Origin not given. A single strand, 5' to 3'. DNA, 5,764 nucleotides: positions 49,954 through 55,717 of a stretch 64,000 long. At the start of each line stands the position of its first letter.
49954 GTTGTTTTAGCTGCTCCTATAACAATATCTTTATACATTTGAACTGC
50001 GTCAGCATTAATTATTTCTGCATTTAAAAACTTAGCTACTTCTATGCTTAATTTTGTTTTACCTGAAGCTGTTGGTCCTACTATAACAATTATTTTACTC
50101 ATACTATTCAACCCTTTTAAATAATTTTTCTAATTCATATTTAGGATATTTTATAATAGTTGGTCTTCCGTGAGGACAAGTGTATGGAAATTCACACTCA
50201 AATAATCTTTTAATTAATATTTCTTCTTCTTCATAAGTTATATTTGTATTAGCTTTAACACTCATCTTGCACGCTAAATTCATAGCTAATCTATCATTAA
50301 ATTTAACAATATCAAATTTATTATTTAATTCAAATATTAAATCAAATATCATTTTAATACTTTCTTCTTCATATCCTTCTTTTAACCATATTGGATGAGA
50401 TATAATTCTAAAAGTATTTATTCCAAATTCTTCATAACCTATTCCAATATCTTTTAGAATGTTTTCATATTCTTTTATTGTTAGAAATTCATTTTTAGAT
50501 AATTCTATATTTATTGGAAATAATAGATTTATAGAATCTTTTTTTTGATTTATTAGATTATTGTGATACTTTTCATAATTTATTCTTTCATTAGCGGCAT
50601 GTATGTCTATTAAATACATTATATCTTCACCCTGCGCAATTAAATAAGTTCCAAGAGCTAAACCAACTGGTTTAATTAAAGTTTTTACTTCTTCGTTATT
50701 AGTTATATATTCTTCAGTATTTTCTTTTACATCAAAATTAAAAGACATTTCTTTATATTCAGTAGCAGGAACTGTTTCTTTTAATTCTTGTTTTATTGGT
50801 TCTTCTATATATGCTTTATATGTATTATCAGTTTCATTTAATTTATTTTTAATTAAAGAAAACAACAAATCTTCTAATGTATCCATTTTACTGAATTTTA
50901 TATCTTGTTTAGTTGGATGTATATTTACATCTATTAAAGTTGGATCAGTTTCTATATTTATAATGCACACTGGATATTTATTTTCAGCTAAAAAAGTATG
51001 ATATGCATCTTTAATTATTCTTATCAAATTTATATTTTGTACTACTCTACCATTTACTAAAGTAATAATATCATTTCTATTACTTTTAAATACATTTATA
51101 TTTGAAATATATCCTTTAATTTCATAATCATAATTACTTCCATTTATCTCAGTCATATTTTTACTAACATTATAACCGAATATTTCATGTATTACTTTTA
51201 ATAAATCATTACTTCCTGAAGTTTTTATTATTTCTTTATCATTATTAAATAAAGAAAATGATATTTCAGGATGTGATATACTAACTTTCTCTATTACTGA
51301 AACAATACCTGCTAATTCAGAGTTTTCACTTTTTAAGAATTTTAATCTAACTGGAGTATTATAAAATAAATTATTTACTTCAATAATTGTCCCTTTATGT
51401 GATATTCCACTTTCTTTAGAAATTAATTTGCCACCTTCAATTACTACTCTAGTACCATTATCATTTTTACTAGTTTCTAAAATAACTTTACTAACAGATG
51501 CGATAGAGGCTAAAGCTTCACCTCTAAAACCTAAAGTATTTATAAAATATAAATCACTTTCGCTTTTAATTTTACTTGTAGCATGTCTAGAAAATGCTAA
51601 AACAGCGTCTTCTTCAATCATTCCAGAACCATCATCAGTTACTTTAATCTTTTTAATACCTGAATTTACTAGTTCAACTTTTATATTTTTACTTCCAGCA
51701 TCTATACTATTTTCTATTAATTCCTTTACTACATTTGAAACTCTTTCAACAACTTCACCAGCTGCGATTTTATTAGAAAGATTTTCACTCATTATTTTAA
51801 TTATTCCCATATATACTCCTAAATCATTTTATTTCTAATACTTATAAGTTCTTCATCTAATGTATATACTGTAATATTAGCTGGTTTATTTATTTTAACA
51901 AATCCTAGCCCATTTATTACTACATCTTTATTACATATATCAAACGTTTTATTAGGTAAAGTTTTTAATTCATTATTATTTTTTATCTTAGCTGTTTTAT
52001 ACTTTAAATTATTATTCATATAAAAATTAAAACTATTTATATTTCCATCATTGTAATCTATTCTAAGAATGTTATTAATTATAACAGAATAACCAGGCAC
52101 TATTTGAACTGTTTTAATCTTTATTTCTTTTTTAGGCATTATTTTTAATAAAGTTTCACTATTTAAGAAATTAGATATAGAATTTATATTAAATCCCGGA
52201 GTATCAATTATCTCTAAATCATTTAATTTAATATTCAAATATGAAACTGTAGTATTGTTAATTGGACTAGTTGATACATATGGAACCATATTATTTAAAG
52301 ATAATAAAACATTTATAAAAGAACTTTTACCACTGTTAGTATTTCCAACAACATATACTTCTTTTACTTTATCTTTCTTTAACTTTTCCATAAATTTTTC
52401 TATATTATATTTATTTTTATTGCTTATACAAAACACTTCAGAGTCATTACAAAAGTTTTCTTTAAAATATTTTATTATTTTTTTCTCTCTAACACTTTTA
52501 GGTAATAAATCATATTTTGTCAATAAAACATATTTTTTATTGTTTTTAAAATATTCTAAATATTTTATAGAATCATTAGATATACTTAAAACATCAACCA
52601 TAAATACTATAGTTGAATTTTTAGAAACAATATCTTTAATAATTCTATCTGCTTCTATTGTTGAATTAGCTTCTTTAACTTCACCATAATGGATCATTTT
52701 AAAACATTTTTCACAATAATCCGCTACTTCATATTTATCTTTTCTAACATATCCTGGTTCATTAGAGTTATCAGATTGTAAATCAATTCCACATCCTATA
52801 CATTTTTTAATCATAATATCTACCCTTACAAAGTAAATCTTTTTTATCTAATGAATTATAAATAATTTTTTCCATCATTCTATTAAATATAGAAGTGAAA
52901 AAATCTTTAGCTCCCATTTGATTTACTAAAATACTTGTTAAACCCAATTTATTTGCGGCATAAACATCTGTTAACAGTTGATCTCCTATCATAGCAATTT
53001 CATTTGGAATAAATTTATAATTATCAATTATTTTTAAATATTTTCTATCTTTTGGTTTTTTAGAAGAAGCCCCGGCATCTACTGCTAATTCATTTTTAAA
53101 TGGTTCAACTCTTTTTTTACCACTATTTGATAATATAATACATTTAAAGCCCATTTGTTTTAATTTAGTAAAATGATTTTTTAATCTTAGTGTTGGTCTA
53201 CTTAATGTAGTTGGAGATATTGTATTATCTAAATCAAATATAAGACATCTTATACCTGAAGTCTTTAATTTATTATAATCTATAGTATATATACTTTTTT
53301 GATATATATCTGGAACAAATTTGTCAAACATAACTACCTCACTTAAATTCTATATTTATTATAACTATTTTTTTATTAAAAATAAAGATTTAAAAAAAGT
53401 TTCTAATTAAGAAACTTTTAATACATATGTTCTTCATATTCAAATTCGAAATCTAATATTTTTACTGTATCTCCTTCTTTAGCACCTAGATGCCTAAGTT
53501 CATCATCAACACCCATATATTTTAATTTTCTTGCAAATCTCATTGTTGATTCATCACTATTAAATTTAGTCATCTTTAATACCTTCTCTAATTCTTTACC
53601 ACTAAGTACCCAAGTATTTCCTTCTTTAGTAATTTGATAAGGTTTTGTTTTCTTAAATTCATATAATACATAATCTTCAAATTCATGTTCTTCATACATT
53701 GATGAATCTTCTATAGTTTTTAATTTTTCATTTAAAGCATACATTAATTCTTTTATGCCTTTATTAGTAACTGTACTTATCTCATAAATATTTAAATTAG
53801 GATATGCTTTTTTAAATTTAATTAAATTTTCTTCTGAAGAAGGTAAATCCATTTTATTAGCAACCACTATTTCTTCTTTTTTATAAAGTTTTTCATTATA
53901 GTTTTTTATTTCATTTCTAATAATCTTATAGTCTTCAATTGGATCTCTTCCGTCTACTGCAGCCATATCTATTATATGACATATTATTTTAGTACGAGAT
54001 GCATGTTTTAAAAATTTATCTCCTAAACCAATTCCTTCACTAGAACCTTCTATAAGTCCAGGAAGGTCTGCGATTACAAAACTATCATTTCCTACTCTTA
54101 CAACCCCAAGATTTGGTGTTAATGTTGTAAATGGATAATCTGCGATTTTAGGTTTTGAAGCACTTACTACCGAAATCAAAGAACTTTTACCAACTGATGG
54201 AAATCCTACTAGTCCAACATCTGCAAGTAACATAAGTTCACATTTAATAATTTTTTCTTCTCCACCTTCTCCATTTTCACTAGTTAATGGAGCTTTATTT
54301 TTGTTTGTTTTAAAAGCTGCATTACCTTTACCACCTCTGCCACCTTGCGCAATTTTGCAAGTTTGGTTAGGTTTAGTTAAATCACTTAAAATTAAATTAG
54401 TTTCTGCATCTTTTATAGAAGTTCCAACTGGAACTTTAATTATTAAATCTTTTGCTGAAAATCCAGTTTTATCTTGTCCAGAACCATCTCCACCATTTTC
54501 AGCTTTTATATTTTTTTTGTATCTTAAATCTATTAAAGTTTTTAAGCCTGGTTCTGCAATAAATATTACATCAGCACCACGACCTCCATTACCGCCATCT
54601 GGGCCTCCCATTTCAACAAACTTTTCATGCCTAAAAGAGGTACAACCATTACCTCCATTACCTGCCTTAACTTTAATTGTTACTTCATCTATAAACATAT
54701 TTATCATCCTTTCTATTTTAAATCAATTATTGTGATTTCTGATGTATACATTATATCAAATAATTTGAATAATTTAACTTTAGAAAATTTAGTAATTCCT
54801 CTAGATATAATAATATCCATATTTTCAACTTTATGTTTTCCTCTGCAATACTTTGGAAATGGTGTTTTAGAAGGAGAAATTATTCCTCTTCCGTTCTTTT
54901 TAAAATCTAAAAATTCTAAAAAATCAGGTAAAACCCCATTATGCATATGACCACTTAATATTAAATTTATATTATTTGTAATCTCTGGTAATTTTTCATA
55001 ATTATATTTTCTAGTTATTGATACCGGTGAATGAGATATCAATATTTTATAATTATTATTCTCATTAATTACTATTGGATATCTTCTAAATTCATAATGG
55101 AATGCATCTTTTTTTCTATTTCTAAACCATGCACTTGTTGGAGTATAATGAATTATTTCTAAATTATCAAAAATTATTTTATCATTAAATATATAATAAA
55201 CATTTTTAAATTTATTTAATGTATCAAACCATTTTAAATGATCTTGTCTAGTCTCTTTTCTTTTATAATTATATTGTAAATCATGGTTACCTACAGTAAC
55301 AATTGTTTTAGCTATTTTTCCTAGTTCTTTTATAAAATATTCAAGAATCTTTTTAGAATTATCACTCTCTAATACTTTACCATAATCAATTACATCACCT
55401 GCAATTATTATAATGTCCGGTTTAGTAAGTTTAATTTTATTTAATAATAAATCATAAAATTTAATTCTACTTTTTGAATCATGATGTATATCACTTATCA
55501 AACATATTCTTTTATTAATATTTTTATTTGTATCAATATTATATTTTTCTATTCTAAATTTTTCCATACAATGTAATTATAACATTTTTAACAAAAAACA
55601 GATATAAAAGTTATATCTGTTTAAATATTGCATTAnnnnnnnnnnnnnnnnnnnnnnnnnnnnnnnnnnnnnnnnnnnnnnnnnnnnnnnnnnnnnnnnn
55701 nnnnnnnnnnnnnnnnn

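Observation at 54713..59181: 1181-aa protein of unknown function with phosphoesterase-like C-terminus, paired with a canonical metallophosphoesterase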

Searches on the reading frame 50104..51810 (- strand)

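Call 5: search_protein_families(library=pfam, proteins=[window:50104-51810:-], max_evalue=0.01)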
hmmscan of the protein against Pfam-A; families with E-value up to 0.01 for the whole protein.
window:50104-51810:- (568 aa): 4 families
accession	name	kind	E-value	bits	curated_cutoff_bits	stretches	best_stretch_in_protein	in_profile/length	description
PF01119.25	DNA_mis_repair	-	5.6e-32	110.3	26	1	207-324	1-118/119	DNA mismatch repair protein, C-terminal domain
PF08676.16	MutL_C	-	5.4e-29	101.2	25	1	384-523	3-141/142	MutL C terminal dimerisation domain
PF13589.12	HATPase_c_3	-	1.3e-13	51.6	25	1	25-128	4-107/137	Histidine kinase-, DNA gyrase B-, and HSP90-like ATPase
PF02518.31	HATPase_c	-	2.2e-06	28.5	26.4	1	22-84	4-66/111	Histidine kinase-, DNA gyrase B-, and HSP90-like ATPase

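Call 6: search_protein_families(library=ncbifam, proteins=[window:50104-51810:-], max_evalue=0.01)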
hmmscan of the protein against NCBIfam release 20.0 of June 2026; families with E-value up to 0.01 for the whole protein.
window:50104-51810:- (568 aa): 11 families
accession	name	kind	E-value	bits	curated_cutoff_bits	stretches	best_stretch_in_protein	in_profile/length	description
NF000950.0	PRK00095.1-3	equivalog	9.7e-187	622.2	756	2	1-368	1-365/641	DNA mismatch repair endonuclease MutL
TIGR00585.2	mutl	equivalog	4.6e-151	504.5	180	2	4-352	1-351/555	DNA mismatch repair endonuclease MutL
NF000949.0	PRK00095.1-2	equivalog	2e-125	420.3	750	2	4-351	7-352/634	DNA mismatch repair endonuclease MutL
NF000953.0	PRK00095.2-4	equivalog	3.7e-118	396.1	693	2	3-359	2-363/611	DNA mismatch repair endonuclease MutL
NF000952.0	PRK00095.2-2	subfamily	3e-108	362.9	840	2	4-373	3-375/623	DNA mismatch repair endonuclease MutL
NF000951.0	PRK00095.2-1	equivalog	3.5e-91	306.6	391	1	3-566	4-549/559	DNA mismatch repair endonuclease MutL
NF000948.0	PRK00095.1-1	equivalog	9.9e-88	295.6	701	2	4-366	3-370/625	DNA mismatch repair endonuclease MutL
NF000954.0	PRK00095.2-5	equivalog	1.1e-69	235.3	937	2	4-356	7-359/588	DNA mismatch repair endonuclease MutL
NF041932.1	MzaB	equivalog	0.0045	15.4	850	1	27-89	15-80/480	MZA anti-phage system associated ATPase MzaB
NF047352.1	P_loop_sacsin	domain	0.0068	16.8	50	0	26-80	2-53/80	sacsin N-terminal ATP-binding-like domain-containing protein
TIGR02916.1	PEP_his_kin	equivalog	0.0074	14.9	300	0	21-67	577-626/679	XrtA/PEP-CTERM system histidine kinase PrsK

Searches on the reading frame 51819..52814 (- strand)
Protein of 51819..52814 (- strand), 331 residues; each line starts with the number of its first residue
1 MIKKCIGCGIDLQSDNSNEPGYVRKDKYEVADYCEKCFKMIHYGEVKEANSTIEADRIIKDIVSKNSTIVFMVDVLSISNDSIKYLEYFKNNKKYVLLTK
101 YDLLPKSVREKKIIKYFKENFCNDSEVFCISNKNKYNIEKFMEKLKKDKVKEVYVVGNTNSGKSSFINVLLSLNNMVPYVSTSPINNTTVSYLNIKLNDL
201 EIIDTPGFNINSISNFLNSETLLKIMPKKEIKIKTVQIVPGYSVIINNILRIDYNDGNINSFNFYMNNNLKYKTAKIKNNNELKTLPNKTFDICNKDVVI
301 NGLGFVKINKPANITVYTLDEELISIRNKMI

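Call 5: search_protein_families(library=pfam, proteins=[window:51819-52814:-], max_evalue=0.01)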
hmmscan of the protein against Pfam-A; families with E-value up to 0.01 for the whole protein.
window:51819-52814:- (331 aa): 8 families
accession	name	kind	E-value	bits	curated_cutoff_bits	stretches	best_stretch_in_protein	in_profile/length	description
PF03193.22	RsgA_GTPase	-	7e-11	42.7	30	1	91-209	53-169/174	RsgA GTPase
PF01926.29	MMR_HSR1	-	1.2e-09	38.7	21.9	1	152-213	1-57/113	50S ribosome-binding GTPase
PF00350.29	Dynamin_N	-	4.6e-06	27.2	27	1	153-173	1-21/168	Dynamin family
PF02421.24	FeoB_N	-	3.6e-05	23.8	27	1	152-215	2-62/156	Ferrous iron transport protein B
PF21516.2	YqeH-like_C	-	9.1e-05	23.3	27.7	1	277-328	39-93/95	YqeH-like, C-terminal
PF04548.22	AIG1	-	0.0023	17.7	27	1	153-209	3-60/212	AIG1 family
PF09439.16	SRPRB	-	0.0031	17.3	25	1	150-208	3-56/178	Signal recognition particle receptor beta subunit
PF06480.20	FtsH_ext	-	0.0055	17.3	25.5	1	134-190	27-80/103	FtsH Extracellular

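Call 6: search_protein_families(library=ncbifam, proteins=[window:51819-52814:-], max_evalue=0.01)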
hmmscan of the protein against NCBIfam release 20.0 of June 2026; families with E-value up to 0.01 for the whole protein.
window:51819-52814:- (331 aa): 16 families
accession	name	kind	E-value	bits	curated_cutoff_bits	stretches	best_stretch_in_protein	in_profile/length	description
TIGR03597.1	GTPase_YqeH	equivalog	2.8e-65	220.8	297.4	2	4-283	1-291/361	ribosome biogenesis GTPase YqeH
TIGR03598.1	GTPase_YsxC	equivalog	4.6e-12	46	124.45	2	143-213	11-79/186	ribosome biogenesis GTP-binding protein YihA/YsxC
TIGR03594.1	GTPase_EngA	equivalog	1.6e-10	40.6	306.7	1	17-208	29-233/432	ribosome biogenesis GTPase Der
TIGR00157.1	TIGR00157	equivalog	6.9e-10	38.9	100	1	93-216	71-191/247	ribosome small subunit-dependent GTPase A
NF000908.1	PRK00089.1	equivalog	2.7e-09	36.7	237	2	61-147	78-165/291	GTPase Era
TIGR03596.1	GTPase_YlqF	equivalog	1.6e-07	31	208.2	1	56-217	12-182/276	ribosome biogenesis GTPase YlqF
NF008931.0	PRK12288.1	equivalog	4.3e-05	22.7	360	1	94-208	153-267/347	small ribosomal subunit biogenesis GTPase RsgA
TIGR00436.1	era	equivalog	8.9e-05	22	116.25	1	153-211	3-61/270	GTPase Era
NF003255.0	PRK04213.1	equivalog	0.00027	20.3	164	1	145-209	4-63/204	GTP-binding protein EngB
NF008932.0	PRK12289.1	equivalog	0.00028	20.1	483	1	98-230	134-261/363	small ribosomal subunit biogenesis GTPase RsgA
TIGR02729.1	Obg_CgtA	equivalog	0.00059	19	280.25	0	72-146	254-325/329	Obg family GTPase CgtA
NF008956.1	PRK12299.1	equivalog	0.00084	18.4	300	1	65-147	236-323/327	GTPase ObgE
TIGR00231.1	small_GTP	domain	0.00099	18.9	42.5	1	150-209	3-63/164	GTP-binding protein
TIGR03918.1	GTP_HydF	equivalog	0.0016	17.3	325.55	1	150-211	7-69/392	[FeFe] hydrogenase H-cluster maturation GTPase HydF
TIGR03156.1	GTP_HflX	equivalog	0.0017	17.3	216.75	1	143-186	182-225/351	GTPase HflX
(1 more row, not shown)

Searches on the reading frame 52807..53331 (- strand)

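Call 5: search_protein_families(library=pfam, proteins=[window:52807-53331:-], max_evalue=0.01)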
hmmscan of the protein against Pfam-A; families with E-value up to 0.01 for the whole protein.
window:52807-53331:- (174 aa): 4 families
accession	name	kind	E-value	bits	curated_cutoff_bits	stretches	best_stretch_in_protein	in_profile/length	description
PF09419.16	PGP_phosphatase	-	1.4e-11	44.7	20.4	1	5-137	17-164/168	Mitochondrial PGP phosphatase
PF00702.32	Hydrolase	-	3.2e-10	41.1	26.4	1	51-130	104-191/191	haloacid dehalogenase-like hydrolase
PF13242.12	Hydrolase_like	-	9.5e-09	35.5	22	1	92-137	4-49/75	HAD-hyrolase-like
PF13419.12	HAD_2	-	1.4e-08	35.5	23.8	1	51-136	85-178/178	Haloacid dehalogenase-like hydrolase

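Call 6: search_protein_families(library=ncbifam, proteins=[window:52807-53331:-], max_evalue=0.01)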
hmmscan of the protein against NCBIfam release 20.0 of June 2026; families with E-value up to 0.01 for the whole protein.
window:52807-53331:- (174 aa): 22 families
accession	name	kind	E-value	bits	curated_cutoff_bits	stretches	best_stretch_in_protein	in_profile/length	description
TIGR01668.1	YqeG_hyp_ppase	hypoth_equivalog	1.2e-28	99.8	89.1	1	5-164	3-164/170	YqeG family HAD IIIA-type phosphatase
TIGR01662.1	HAD-SF-IIIA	subfamily_domain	1.4e-13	51.2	44.6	1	28-138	1-140/141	HAD-IIIA family hydrolase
TIGR02253.1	CTE7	subfamily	1.4e-10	41.3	169.75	1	54-143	103-201/221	TIGR02253 family HAD-type hydrolase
TIGR01460.1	HAD-SF-IIA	subfamily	3.7e-08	33.4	100.15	1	92-136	197-243/246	HAD-IIA family hydrolase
TIGR01428.1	HAD_type_II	equivalog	3e-07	30.6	125.4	1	55-141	101-195/197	haloacid dehalogenase type II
TIGR02254.1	YjjG_YfnB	equivalog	1.3e-05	24.8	159.9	1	61-139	121-199/223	YjjG family noncanonical pyrimidine nucleotidase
TIGR01452.1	PGP_euk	subfamily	3.7e-05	23.3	201.95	1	92-136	202-246/279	phosphoglycolate/pyridoxal phosphate family phosphatase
TIGR02252.1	DREG-2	subfamily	6e-05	22.9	155.2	1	76-135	144-203/203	HAD hydrolase, REG-2-like, family IA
NF006506.0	PRK08942.1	equivalog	0.00014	21.5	178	1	88-161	99-170/182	D-glycero-beta-D-manno-heptose 1,7-bisphosphate 7-phosphatase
TIGR01549.1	HAD-SF-IA-v1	subfamily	0.00022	21.7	23.3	1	62-130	77-149/149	HAD-IA family hydrolase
NF053830.1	RUBPPhHalo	equivalog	0.00024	20.8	330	1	91-141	158-208/234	ribulose-1,5-bisphosphate 5-phosphatase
NF009695.0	PRK13222.1-2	equivalog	0.00025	20.6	225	1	50-135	99-192/226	phosphoglycolate phosphatase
TIGR01459.1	HAD-SF-IIA-hyp4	hypoth_equivalog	0.00027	20.4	103.75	1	91-136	194-240/242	TIGR01459 family HAD-type hydrolase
NF006991.0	PRK09456.1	equivalog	0.00051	19.8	295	1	57-146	96-195/199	glucose-1-phosphatase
TIGR01993.1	Pyr-5-nucltdase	equivalog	0.00072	19.4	142.9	0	49-136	88-183/183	pyrimidine 5'-nucleotidase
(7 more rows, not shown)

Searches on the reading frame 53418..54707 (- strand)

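Call 5: search_protein_families(library=pfam, proteins=[window:53418-54707:-], max_evalue=0.01)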
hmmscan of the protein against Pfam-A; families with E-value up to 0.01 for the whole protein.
window:53418-54707:- (429 aa): 5 families
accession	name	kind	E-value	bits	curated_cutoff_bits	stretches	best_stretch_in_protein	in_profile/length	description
PF01018.28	GTP1_OBG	-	9.7e-57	191.4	27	1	6-159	1-154/155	GTP1/OBG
PF09269.16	DUF1967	-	2.9e-25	88.5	27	1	357-424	1-70/70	Domain of unknown function (DUF1967)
PF01926.29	MMR_HSR1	-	3.8e-25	88.6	21.9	1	163-285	1-113/113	50S ribosome-binding GTPase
PF02421.24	FeoB_N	-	2.1e-09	37.5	27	1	164-322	3-153/156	Ferrous iron transport protein B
PF03193.22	RsgA_GTPase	-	0.0024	18.1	30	0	278-331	55-110/174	RsgA GTPase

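Call 6: search_protein_families(library=ncbifam, proteins=[window:53418-54707:-], max_evalue=0.01)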
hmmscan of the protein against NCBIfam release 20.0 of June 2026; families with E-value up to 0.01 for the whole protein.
window:53418-54707:- (429 aa): 22 families
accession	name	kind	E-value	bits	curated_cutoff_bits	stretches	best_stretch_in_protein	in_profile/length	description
NF008955.0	PRK12297.1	equivalog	4.6e-172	572.8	406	1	4-425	2-428/429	GTPase ObgE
TIGR02729.1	Obg_CgtA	equivalog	7.3e-133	442.6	280.25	1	5-329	1-328/329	Obg family GTPase CgtA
NF008954.1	PRK12296.1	equivalog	8.8e-133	443.2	377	1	3-427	2-439/470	GTPase ObgE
NF008956.1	PRK12299.1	equivalog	3.1e-127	424.1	300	1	4-330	1-326/327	GTPase ObgE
TIGR03595.1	Obg_CgtA_exten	equivalog_domain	1.5e-25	88.8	37.65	1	357-425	1-70/70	Obg family GTPase CgtA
NF007171.0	PRK09602.1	subfamily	3.1e-21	75.7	387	2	212-273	77-148/397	YchF-related putative GTPase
TIGR00092.1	TIGR00092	equivalog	5.3e-16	58.7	279.2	2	164-208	5-50/368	redox-regulated ATPase YchF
NF000908.1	PRK00089.1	equivalog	5.2e-13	48.9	237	1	164-345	6-181/291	GTPase Era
TIGR00231.1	small_GTP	domain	1.3e-11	44.5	42.5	1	163-324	5-161/164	GTP-binding protein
TIGR03156.1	GTP_HflX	equivalog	5.2e-11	42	216.75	1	162-329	190-351/351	GTPase HflX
NF008280.0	PRK11058.1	equivalog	1.3e-09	37.4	441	1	162-330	198-362/426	ribosome rescue GTPase HflX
TIGR03594.1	GTPase_EngA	equivalog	1.4e-09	37.5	306.7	1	164-339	3-170/432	ribosome biogenesis GTPase Der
TIGR00450.1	mnmE_trmE_thdF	equivalog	3.6e-06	26.3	252.6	1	164-335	212-369/446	tRNA uridine-5-carboxymethylaminomethyl(34) synthesis GTPase MnmE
TIGR00436.1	era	equivalog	3.7e-06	26.5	116.25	1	164-331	3-165/270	GTPase Era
NF007071.0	PRK09518.1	equivalog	4.1e-06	25.6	953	1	161-221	444-505/706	bifunctional cytidylate kinase/GTPase Der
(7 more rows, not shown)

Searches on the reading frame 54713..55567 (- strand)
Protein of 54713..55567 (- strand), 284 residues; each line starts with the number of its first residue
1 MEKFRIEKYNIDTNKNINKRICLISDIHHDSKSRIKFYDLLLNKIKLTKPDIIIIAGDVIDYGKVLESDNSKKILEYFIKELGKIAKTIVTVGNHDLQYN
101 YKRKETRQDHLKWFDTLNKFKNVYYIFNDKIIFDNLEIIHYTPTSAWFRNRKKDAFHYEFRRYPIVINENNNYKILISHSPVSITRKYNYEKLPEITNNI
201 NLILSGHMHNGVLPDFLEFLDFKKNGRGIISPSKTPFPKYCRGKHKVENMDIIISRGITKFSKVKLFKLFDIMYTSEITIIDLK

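Call 5: search_protein_families(library=pfam, proteins=[window:54713-55567:-], max_evalue=0.01)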
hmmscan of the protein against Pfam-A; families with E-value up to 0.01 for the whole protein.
window:54713-55567:- (284 aa): 2 families
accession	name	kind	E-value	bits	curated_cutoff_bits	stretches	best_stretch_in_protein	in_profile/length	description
PF00149.33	Metallophos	-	5.7e-20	73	21.5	1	20-210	2-190/191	Calcineurin-like phosphoesterase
PF12850.12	Metallophos_2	-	2.1e-06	28.3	27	1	20-210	2-118/154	Calcineurin-like phosphoesterase superfamily domain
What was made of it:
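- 54713..55567 (-): Neighbouring 284-aa canonical metallophosphoesterase (COG1408/YaeI-like). It is not part of the feature and sits 5 nt upstream of obg. Pfam PF00149 E 5.7e-20 (call 5).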

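Call 6: search_protein_families(library=ncbifam, proteins=[window:54713-55567:-], max_evalue=0.01)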
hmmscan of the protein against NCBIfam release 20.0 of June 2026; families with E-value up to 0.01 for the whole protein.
window:54713-55567:- (284 aa): 9 families
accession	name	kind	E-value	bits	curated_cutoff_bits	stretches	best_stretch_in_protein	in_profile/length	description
NF033458.1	lipid_A_LpxG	equivalog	1.6e-10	40.9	350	1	20-101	46-123/321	UDP-2,3-diacylglucosamine diphosphatase LpxG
NF008460.0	PRK11340.1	equivalog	1e-08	35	188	1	18-213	49-216/271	phosphodiesterase YaeI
TIGR00040.1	yfcE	subfamily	9.6e-07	29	56.25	1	20-104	2-66/158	YfcE family phosphodiesterase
TIGR00619.1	sbcd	subfamily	1.1e-06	28.7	77.65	1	32-98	22-88/252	exonuclease subunit SbcD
NF053862.1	DS9_1_antiphage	equivalog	1.3e-05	24.3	420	1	44-127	233-317/486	anti-phage phosphoesterase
NF041753.2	sbcd_Staph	equivalog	0.00031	19.7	480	1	39-187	29-180/375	exonuclease subunit SbcD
NF001204.0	PRK00166.1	equivalog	0.00071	19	176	1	38-99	16-70/276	symmetrical bis(5'-nucleosyl)-tetraphosphatase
NF008206.2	PRK10966.1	equivalog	0.0013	17.9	450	1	36-97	26-86/380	exonuclease subunit SbcD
NF006988.0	PRK09453.1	equivalog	0.0016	18.3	117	0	20-64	2-42/183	phosphodiesterase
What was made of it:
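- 54713..55567 (-): Sub-threshold LpxG and YaeI matches (call 6).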

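Call 8: search_protein_families(library=padloc, proteins=[window:54713-55567:-], max_evalue=1)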
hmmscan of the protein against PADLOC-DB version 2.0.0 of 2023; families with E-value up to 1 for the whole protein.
window:54713-55567:- (284 aa): 1 family
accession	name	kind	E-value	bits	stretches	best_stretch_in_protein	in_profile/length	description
PDLC04908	PDC-S10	-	4.6e-10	37.1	1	16-184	7-148/223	-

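Call 9: search_protein_families(library=phrogs, proteins=[window:54713-55567:-], max_evalue=1)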
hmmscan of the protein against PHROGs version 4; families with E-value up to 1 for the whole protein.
window:54713-55567:- (284 aa): 4 families
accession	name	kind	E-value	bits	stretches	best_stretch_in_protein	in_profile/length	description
phrog_221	-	other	2e-08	34.9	1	8-194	99-230/367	metallo-phosphoesterase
phrog_246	-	other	0.00072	19.7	1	19-186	176-314/417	NinI-like serine-threonine phosphatase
phrog_15881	-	tail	0.18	11.6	1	38-123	412-495/554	tail protein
phrog_10612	-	unknown function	0.73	11.1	0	85-132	43-91/112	-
